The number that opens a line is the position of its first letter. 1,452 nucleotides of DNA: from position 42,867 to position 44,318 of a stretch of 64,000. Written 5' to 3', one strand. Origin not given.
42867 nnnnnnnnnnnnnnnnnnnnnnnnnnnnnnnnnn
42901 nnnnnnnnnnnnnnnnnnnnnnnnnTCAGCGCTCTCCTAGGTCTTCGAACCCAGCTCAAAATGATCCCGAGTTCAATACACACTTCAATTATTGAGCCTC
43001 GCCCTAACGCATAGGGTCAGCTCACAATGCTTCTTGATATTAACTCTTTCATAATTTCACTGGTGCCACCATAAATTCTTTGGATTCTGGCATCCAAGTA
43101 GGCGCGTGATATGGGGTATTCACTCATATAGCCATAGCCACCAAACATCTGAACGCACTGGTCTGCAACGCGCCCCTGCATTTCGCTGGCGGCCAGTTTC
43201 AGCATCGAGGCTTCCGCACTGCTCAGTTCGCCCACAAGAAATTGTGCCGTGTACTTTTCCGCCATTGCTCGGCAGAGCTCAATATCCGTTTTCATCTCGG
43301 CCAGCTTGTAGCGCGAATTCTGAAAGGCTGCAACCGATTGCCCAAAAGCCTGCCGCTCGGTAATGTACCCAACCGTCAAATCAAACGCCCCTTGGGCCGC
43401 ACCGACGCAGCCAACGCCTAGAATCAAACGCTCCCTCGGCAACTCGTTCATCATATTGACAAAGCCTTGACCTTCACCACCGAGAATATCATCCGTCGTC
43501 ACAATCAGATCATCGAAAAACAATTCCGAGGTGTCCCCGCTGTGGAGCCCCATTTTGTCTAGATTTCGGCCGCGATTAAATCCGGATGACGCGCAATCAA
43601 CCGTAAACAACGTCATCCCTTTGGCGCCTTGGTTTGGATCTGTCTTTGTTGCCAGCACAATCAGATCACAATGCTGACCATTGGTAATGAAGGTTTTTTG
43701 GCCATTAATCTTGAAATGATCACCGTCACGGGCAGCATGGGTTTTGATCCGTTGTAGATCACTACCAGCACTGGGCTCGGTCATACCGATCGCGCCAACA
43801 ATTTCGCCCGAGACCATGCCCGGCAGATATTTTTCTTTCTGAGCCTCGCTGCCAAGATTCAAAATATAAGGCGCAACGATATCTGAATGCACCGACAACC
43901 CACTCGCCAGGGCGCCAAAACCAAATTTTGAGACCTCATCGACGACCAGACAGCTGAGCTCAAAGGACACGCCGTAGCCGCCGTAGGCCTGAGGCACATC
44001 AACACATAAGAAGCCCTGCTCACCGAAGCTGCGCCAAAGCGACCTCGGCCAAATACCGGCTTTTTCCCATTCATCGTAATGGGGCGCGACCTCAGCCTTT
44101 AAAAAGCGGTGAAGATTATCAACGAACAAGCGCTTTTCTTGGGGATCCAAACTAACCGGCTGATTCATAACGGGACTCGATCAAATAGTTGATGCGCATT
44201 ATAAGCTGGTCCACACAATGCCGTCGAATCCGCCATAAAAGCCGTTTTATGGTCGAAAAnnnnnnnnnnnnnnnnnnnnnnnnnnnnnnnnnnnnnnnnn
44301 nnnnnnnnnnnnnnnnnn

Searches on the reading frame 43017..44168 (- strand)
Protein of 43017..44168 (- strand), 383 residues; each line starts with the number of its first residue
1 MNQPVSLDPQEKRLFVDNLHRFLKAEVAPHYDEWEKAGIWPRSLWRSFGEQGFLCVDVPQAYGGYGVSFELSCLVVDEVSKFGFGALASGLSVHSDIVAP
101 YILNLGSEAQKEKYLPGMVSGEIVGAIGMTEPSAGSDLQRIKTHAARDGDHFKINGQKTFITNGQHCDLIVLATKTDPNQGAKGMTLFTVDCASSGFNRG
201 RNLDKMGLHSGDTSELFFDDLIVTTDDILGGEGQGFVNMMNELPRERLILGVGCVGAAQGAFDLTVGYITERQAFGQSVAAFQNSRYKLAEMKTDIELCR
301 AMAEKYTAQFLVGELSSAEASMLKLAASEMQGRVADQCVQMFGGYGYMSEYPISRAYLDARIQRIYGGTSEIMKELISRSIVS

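Call 20: find_encoding_contigs(protein=window:43017-44168:-, flank=10000, max_places=3)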
Protein window:43017-44168:- (383 aa): 24 contigs read that carry it; 3 places shown.
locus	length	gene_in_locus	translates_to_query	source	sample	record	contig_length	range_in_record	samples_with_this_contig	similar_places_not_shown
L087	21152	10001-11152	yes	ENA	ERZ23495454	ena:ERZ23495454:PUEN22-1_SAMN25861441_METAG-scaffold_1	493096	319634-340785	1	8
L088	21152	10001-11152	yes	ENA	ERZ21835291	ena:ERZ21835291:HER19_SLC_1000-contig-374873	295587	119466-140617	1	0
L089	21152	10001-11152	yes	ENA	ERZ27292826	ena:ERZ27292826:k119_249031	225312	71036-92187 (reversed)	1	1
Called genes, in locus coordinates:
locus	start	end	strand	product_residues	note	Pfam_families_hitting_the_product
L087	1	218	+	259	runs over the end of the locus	PF01832:Glucosaminidase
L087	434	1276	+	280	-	PF02668:TauD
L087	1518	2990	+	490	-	PF07991:KARI_N, PF01450:KARI_C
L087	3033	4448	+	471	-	PF13555:AAA_29 (faint), PF00005:ABC_tran, PF13304:AAA_21 (faint), PF00005:ABC_tran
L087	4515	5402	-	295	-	PF00106:adh_short, PF08659:KR, PF13561:adh_short_C2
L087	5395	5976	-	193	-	PF00583:Acetyltransf_1, PF13302:Acetyltransf_3 (weak), PF13673:Acetyltransf_10, PF13508:Acetyltransf_7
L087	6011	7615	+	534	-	PF01266:DAO, PF16901:DAO_C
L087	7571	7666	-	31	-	-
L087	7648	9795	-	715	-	PF00753:Lactamase_B (faint), PF23023:Anti-Pycsar_Apyc1 (weak), PF00027:cNMP_binding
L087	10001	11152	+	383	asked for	PF02771:Acyl-CoA_dh_N, PF02770:Acyl-CoA_dh_M, PF00441:Acyl-CoA_dh_1, PF08028:Acyl-CoA_dh_2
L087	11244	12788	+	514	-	PF00501:AMP-binding, PF13193:AMP-binding_C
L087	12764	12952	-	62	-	-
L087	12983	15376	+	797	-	PF19313:DUF5916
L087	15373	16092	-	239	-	PF01323:DSBA (faint)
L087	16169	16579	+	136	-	-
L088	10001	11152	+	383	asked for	PF02771:Acyl-CoA_dh_N, PF02770:Acyl-CoA_dh_M, PF00441:Acyl-CoA_dh_1, PF08028:Acyl-CoA_dh_2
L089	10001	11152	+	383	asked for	PF02771:Acyl-CoA_dh_N, PF02770:Acyl-CoA_dh_M, PF00441:Acyl-CoA_dh_1, PF08028:Acyl-CoA_dh_2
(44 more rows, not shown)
